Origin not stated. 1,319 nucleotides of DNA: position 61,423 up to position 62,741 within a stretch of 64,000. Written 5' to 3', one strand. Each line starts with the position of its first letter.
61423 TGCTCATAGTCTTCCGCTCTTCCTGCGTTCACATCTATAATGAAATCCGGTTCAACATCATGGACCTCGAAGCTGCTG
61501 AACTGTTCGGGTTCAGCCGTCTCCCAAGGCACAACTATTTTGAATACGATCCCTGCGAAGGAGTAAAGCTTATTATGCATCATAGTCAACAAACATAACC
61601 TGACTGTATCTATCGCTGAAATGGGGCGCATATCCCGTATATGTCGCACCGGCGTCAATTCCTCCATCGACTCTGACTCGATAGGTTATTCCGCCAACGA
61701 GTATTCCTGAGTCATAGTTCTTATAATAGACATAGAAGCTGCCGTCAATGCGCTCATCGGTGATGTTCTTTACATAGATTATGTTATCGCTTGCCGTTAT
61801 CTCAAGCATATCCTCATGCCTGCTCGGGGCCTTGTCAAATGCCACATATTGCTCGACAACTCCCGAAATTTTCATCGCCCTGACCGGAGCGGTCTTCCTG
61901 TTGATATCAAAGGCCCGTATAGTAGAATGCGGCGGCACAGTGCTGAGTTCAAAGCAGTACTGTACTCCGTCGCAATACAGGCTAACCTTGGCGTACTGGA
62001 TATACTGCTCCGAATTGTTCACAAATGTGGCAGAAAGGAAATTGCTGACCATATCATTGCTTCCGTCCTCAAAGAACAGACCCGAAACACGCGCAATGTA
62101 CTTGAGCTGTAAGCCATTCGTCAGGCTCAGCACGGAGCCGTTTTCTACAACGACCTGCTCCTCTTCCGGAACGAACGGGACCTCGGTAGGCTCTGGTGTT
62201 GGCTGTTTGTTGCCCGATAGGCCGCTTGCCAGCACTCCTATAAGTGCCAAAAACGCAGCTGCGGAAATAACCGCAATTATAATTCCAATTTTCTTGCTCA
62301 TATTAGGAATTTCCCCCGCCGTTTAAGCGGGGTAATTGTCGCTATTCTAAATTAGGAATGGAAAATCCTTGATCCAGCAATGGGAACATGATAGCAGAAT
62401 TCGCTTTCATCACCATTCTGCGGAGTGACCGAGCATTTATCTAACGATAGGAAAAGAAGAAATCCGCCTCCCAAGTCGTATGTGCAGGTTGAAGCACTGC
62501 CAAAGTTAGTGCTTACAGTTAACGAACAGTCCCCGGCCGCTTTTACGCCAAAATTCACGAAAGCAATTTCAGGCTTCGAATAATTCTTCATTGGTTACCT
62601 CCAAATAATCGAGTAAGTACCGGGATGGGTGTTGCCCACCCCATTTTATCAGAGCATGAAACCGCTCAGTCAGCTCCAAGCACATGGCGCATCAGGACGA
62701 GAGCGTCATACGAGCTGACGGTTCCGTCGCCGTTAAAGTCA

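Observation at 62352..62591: The 79-aa ORF has precursor-like features: C-x-x-T/D spacing at three of four cysteines and a C-terminal serine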

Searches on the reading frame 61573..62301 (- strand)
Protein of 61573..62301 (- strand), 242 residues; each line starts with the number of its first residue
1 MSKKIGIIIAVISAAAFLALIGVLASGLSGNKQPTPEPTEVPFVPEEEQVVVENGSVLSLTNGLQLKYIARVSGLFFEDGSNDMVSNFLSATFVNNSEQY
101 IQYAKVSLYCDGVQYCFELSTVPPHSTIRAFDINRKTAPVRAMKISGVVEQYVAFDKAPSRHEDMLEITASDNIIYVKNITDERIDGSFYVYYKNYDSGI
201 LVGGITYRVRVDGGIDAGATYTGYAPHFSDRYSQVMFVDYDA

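Call 3: search_protein_families(library=ncbifam, proteins=[window:61573-62301:-], max_evalue=0.01)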
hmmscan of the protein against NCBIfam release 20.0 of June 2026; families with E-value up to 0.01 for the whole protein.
window:61573-62301:- (242 aa): 0 families

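Call 4: search_protein_families(library=pfam, proteins=[window:61573-62301:-], max_evalue=0.01)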
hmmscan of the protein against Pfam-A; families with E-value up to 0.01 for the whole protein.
window:61573-62301:- (242 aa): 0 families
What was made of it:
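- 61573..62301 (-): 242-aa protein with an N-terminal membrane anchor and an extracytoplasmic beta-rich (Ig-like) domain. It is conserved between the small ORF and the kinase-like gene in most loci. The window protein has no significant Pfam or NCBIfam hit (calls 3, 4).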

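Call 83: search_solved_structures(query=A6, max_evalue=5)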
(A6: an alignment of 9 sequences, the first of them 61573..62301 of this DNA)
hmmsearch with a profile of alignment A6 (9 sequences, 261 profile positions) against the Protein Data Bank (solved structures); distinct sequences matched with E-value up to 5: 3.
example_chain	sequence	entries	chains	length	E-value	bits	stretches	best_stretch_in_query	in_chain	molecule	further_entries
5cwq_A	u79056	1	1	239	0.008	18.9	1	7-62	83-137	Designed helical repeat protein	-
6m6z_A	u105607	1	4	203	0.08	15.6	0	10-58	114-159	TMH4C4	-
9hmf_O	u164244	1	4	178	0.21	14.2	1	6-66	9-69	Flagellar protein FliL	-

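Call 84: search_protein_families(library=pfam, alignment_id=A6, max_evalue=0.1)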
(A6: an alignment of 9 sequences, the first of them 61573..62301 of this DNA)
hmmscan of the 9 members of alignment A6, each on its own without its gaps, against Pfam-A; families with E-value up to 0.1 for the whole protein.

A. member 1, window:61573-62301:- (242 aa): 1 family
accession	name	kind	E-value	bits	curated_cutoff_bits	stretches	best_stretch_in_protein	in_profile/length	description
PF24307.1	DUF7486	-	0.1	12.6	27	0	130-183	58-110/154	Family of unknown function (DUF7486)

B. families by the number of members that match (of 9 scanned): 9 families
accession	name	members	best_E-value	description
PF00932.25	LTD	3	0.00011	Lamin Tail Domain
PF16339.10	DUF4969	1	0.016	Domain of unknown function (DUF4969)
PF21827.1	New_glue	1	0.022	New glue protein family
PF01456.22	Mucin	1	0.023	Mucin-like glycoprotein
PF20205.3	DUF6567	1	0.025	Family of unknown function (DUF6567)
PF22251.1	PFF1_TM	1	0.073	Vacuolar membrane protease, transmembrane domain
PF14155.11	DUF4307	1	0.076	Domain of unknown function (DUF4307)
PF16118.10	DUF4834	1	0.087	Domain of unknown function (DUF4834)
PF24307.1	DUF7486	1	0.1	Family of unknown function (DUF7486)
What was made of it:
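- Tried and rejected: The anchored 242-aa protein has no PDB relative beyond its TM segment, and only weak Lamin-tail-domain hits (calls 83, 84).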

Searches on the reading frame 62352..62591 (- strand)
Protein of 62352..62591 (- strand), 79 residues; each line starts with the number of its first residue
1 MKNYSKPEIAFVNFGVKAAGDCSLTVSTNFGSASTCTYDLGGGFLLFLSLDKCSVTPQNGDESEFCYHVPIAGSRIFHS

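Call 3: search_protein_families(library=ncbifam, proteins=[window:62352-62591:-], max_evalue=0.01)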
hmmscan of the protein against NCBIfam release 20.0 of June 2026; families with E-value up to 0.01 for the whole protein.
window:62352-62591:- (79 aa): 0 families

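Call 4: search_protein_families(library=pfam, proteins=[window:62352-62591:-], max_evalue=0.01)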
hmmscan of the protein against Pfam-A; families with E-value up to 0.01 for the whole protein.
window:62352-62591:- (79 aa): 0 families

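Call 5: find_homologous_proteins(query=window:62352-62591:-, max_evalue=10)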
Query window:62352-62591:- (79 aa): 10 proteins with E <= 10 among 10 candidates.
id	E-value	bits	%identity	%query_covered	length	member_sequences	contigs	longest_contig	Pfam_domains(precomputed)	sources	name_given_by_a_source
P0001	7.2e-47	174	99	100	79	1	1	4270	-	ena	-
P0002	8.2e-47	174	99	100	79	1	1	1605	-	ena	-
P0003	1.1e-46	174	99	100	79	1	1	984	-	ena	-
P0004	1.2e-46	174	99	100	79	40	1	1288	-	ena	-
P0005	2.0e-46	173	99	100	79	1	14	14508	-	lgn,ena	-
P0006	1.3e-45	170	97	100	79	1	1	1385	-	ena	-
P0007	1.6e-44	167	96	100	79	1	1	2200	-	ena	-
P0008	1.4e-43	164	94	100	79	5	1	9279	-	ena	-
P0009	3.3e-40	153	90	100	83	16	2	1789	-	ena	-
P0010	4.0e-34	134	86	100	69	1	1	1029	-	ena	-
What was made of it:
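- Tried and rejected: The word-indexed protein search found only relatives of at least 86% identity from the same species (call 5).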

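Call 8: find_encoding_contigs(protein=P0005, flank=10000, max_places=6)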
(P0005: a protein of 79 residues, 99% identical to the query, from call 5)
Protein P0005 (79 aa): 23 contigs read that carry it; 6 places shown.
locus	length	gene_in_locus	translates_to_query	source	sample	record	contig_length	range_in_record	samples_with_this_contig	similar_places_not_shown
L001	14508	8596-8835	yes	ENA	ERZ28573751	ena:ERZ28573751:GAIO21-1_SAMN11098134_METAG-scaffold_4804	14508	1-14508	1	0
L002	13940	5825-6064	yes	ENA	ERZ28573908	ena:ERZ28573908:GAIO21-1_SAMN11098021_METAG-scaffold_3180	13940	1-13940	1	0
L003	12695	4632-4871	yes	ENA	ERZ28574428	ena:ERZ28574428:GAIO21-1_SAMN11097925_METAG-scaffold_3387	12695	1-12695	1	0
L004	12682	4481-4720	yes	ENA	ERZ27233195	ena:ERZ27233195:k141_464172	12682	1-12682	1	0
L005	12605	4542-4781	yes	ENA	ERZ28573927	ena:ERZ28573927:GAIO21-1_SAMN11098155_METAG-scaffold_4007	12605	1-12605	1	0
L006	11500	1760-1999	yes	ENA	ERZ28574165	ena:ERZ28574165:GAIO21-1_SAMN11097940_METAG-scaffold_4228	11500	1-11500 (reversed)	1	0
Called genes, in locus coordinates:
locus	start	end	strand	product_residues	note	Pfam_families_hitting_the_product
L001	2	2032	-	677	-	?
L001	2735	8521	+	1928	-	PF13519:VWA_2 (faint), PF00404:Dockerin_1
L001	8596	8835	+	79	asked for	-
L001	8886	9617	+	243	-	-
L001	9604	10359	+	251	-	PF27840:ScmC (weak)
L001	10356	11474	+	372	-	PF04055:Radical_SAM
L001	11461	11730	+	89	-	PF05402:PqqD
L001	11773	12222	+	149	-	PF00583:Acetyltransf_1, PF13673:Acetyltransf_10, PF13527:Acetyltransf_9, PF13508:Acetyltransf_7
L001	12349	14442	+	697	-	PF03235:GmrSD_N, PF07510:GmrSD_C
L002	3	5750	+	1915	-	?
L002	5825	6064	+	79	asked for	-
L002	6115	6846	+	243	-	-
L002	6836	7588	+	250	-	PF27840:ScmC (weak)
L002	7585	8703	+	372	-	PF04055:Radical_SAM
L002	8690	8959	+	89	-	PF05402:PqqD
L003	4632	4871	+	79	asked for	-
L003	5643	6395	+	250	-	PF27840:ScmC (weak)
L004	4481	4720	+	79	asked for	-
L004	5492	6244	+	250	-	PF27840:ScmC (weak)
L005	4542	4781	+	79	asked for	-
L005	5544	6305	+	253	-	PF27840:ScmC (weak)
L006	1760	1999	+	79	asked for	-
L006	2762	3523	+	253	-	PF27840:ScmC (weak)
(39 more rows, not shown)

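Call 9: find_encoding_contigs(protein=P0008, flank=10000, max_places=4)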
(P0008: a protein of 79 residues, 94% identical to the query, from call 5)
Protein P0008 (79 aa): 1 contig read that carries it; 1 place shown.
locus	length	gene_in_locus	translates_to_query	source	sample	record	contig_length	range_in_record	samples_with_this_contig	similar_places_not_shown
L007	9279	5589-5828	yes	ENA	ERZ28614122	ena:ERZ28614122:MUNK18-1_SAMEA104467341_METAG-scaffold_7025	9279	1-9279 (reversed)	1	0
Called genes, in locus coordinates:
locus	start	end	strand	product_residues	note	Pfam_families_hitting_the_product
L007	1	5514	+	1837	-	?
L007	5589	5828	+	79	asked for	-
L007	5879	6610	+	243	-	-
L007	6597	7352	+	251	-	PF27840:ScmC (weak)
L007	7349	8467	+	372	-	PF04055:Radical_SAM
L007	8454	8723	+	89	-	PF05402:PqqD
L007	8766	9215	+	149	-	PF00583:Acetyltransf_1, PF13673:Acetyltransf_10, PF13527:Acetyltransf_9, PF13508:Acetyltransf_7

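Call 14: search_protein_representatives(protein=window:62352-62591:-)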
Query: 79 residues. Proteins with E-value up to 0.001 (for the whole library): 55; up to 1e-10: 3; up to 1e-30: 1. The best 55 are listed.
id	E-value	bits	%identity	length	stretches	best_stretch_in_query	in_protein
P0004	3.8e-47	173.5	99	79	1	1-79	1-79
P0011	4.9e-12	61.8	46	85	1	1-79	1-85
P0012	7.1e-11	58.1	31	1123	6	21-73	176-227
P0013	1.4e-08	50.9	38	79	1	2-78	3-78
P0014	2.5e-08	50.0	31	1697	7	7-63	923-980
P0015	5.5e-08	49.0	38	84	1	1-79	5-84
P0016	1.3e-07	47.8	45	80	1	2-77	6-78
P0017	3.2e-07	46.5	42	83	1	2-79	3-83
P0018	3.4e-07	46.4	39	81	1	2-78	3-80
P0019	1.6e-06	44.3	39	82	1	4-78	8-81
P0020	2.0e-06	44.0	42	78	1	2-78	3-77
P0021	4.0e-06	43.0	43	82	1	2-79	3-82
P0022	4.7e-06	42.8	42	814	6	2-33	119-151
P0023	7.6e-06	42.2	37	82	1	3-79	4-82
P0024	9.9e-06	41.8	40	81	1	2-77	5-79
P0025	1.1e-05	41.6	43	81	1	3-79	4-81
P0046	1.4e-04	38.1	36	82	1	2-79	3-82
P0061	5.7e-04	36.2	32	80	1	2-78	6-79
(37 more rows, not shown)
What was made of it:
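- Tried and rejected: The exhaustive HMMER search was needed to find the family (call 14).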

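Call 19: find_encoding_contigs(protein=P0011, flank=7000, max_places=3)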
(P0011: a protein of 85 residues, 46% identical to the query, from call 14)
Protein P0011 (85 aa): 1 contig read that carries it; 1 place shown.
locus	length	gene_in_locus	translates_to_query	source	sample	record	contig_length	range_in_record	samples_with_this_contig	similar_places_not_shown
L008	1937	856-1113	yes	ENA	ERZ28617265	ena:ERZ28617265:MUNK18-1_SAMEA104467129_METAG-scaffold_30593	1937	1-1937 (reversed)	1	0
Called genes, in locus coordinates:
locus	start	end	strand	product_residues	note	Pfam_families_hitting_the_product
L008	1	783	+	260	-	?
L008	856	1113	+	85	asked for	-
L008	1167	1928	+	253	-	-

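Call 20: find_encoding_contigs(protein=P0013, flank=7000, max_places=3)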
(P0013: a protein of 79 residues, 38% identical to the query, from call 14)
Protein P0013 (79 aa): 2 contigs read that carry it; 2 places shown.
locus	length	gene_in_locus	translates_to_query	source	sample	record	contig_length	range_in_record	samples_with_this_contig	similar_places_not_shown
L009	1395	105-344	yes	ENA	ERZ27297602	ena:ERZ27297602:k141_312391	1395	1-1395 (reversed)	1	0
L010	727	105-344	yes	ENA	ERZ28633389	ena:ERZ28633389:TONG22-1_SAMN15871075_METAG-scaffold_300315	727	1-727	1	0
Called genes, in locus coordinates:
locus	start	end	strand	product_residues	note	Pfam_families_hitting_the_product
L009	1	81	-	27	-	?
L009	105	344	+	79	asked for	-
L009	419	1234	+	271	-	-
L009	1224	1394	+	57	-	?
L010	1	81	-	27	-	?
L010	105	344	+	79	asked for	-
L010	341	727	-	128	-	?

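Call 21: find_encoding_contigs(protein=P0023, flank=7000, max_places=3)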
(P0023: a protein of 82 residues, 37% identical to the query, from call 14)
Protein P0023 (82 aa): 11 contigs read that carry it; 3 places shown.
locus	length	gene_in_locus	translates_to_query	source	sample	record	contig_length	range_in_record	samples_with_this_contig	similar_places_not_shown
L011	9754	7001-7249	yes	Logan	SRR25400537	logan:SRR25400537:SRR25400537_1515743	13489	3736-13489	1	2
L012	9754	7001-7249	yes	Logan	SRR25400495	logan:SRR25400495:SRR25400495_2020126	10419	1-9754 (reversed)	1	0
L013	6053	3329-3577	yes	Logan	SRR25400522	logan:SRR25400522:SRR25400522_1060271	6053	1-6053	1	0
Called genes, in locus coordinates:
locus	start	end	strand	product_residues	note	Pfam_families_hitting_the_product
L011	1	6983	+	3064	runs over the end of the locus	PF07470:Glyco_hydro_88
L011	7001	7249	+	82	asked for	-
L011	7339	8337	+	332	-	PF27840:ScmC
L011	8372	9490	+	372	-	PF04055:Radical_SAM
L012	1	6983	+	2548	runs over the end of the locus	?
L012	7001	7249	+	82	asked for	-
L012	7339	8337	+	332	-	PF27840:ScmC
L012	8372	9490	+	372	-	PF04055:Radical_SAM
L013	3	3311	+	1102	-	?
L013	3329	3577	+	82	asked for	-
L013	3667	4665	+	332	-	PF27840:ScmC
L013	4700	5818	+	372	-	PF04055:Radical_SAM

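Call 22: find_encoding_contigs(protein=P0025, flank=7000, max_places=2)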
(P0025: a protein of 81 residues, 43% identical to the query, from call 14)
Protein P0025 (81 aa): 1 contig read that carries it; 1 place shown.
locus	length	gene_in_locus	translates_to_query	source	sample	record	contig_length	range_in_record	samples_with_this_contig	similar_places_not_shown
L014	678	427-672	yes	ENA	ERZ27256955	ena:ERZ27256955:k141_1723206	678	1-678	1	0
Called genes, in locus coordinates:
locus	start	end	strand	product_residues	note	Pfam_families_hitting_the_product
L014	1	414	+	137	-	?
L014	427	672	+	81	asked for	-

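Call 23: find_encoding_contigs(protein=P0046, flank=7000, max_places=2)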
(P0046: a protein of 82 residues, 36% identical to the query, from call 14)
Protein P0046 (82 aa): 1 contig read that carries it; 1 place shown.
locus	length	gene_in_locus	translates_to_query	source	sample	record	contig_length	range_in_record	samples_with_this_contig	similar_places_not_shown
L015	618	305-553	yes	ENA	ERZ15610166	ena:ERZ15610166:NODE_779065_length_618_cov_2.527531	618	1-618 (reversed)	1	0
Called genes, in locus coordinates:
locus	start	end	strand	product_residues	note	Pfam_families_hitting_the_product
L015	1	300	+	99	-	?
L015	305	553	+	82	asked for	-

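Call 24: find_encoding_contigs(protein=P0061, flank=7000, max_places=2)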
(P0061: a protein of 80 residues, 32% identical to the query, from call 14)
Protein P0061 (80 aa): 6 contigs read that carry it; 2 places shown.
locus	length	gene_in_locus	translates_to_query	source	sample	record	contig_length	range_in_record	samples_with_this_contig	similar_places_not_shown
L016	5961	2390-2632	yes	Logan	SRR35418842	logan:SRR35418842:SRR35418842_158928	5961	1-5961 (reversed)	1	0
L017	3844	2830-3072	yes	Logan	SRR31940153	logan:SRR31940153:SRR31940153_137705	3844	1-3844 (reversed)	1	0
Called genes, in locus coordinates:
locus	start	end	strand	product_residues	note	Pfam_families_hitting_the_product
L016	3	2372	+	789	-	?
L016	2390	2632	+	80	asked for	-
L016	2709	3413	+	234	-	-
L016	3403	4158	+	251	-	PF27840:ScmC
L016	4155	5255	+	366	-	PF04055:Radical_SAM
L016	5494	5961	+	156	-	?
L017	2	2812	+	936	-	?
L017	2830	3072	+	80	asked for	-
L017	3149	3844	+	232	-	?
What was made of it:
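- ScmC-like protein, rSAM and PqqD follow the small ORF in the same-species contigs and in relatives of 35-45% identity (calls 8, 9, 21, 24).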

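Call 27: search_protein_families(library=pfam, proteins=[L001:2735-8521:+, L017:2-2812:+, L011:3-6983:+], max_evalue=0.01)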
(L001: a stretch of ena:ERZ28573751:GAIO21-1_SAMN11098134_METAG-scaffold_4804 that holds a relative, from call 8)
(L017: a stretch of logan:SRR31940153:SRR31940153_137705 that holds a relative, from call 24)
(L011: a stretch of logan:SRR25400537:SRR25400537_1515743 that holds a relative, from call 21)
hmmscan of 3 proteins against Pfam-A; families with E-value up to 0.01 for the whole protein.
L001:2735-8521:+ (1928 aa): 3 families
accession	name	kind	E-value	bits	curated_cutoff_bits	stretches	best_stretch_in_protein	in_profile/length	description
PF00404.24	Dockerin_1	-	7.7e-15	55.3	22.9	1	1870-1925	2-57/57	Dockerin type I domain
PF13519.12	VWA_2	-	6.4e-07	30.4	27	1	451-526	1-63/107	von Willebrand factor type A domain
PF21426.3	GBS104-like_Ig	-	0.0028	18.9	26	1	1101-1166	40-102/112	Tip pilin GBS104-like, Ig-like domain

L017:2-2812:+ (936 aa): 0 families

L011:3-6983:+ (2326 aa): 2 families
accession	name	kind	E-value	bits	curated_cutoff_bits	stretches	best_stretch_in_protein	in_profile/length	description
PF07523.18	Big_3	-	0.00016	22.3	21.2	1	882-940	15-68/68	Bacterial Ig-like domain (group 3)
PF00630.25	Filamin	-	0.0099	17.1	26.9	0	853-928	7-84/93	Filamin/ABP280 repeat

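Call 35: predict_structure(alignment_id=A2)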
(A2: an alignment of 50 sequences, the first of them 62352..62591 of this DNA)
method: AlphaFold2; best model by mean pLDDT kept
length: 79 residues; sequences in the alignment: 50
mean_pLDDT: 56.2   pTM: 0.26
mean pLDDT of the five models: 56.2, 55.2, 51.6, 51.3, 48.2
residues with pLDDT >= 90: 0; 70-90: 12; 50-70: 44; < 50: 23
segments of 3 or more residues with pLDDT < 50: 16-25, 77-79
pLDDT, mean of each block of 10 residues (from residue 1): 73 52 50 61 66 52 50 43
secondary structure, 60 per line:
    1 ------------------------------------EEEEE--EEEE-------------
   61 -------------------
elements in order: E37-41 E44-47
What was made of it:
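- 62529..62591 (-): Codons 1-21 of the small ORF: the putative leader / RRE-recognition segment (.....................) with Y4-x-x-P7-x-I9, F11 and F14. This is the highest-pLDDT block of the AF2 model (73; call 35).
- AF2 gives no confident autonomous fold (pLDDT 56, call 35), as expected for a chain that needs modification. AF2 finds no fold that brings the Cys together (pLDDT 56, call 35).
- Tried and rejected: AF2 on the small protein gave no confident fold (pLDDT 56, call 35).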

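Call 62: list_cluster_members(proteins=[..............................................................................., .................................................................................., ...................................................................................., window:62352-62591:-])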
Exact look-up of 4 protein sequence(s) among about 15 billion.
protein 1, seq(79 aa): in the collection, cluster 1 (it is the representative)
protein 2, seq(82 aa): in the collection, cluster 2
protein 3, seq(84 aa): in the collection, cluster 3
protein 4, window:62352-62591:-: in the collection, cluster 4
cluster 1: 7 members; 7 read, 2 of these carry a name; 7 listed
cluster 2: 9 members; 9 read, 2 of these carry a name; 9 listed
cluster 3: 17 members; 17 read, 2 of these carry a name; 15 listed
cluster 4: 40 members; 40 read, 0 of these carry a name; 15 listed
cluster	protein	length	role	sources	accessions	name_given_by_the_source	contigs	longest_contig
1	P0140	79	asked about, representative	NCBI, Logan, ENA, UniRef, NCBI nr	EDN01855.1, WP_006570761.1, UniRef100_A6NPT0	hypothetical protein BACCAP_00196 [Pseudoflavonifractor capillosus ATCC 29799] | Uncharacterized protein n=1 Tax=Pseudoflavonifractor capillosus ATCC 29799 TaxID=411467 ... | hypothetical protein [Pseudoflavonifractor capillosus]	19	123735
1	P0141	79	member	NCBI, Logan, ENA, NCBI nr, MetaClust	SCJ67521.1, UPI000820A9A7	Uncharacterised protein [uncultured Flavonifractor sp.] | status=active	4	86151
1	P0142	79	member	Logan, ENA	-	-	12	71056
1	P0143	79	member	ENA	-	-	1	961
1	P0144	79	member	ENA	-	-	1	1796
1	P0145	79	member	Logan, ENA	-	-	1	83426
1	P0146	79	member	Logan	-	-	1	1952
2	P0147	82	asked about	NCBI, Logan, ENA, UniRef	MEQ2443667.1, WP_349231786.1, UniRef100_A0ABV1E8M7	hypothetical protein WMO64_09295 [Pseudoflavonifractor sp. CLA-AP-H29] | Uncharacterized protein n=1 Tax=Pseudoflavonifractor intestinihominis TaxID=3133171 ...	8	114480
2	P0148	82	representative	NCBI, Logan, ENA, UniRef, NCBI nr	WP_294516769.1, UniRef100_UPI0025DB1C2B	hypothetical protein [uncultured Pseudoflavonifractor sp.] | hypothetical protein n=1 Tax=uncultured Pseudoflavonifractor sp. TaxID=1221379 ...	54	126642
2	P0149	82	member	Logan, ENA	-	-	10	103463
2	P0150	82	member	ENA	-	-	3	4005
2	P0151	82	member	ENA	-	-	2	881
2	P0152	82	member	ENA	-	-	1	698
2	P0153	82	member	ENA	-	-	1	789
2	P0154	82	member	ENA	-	-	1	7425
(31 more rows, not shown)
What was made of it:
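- Genes are called and deposited in NCBI and UniRef (call 62).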
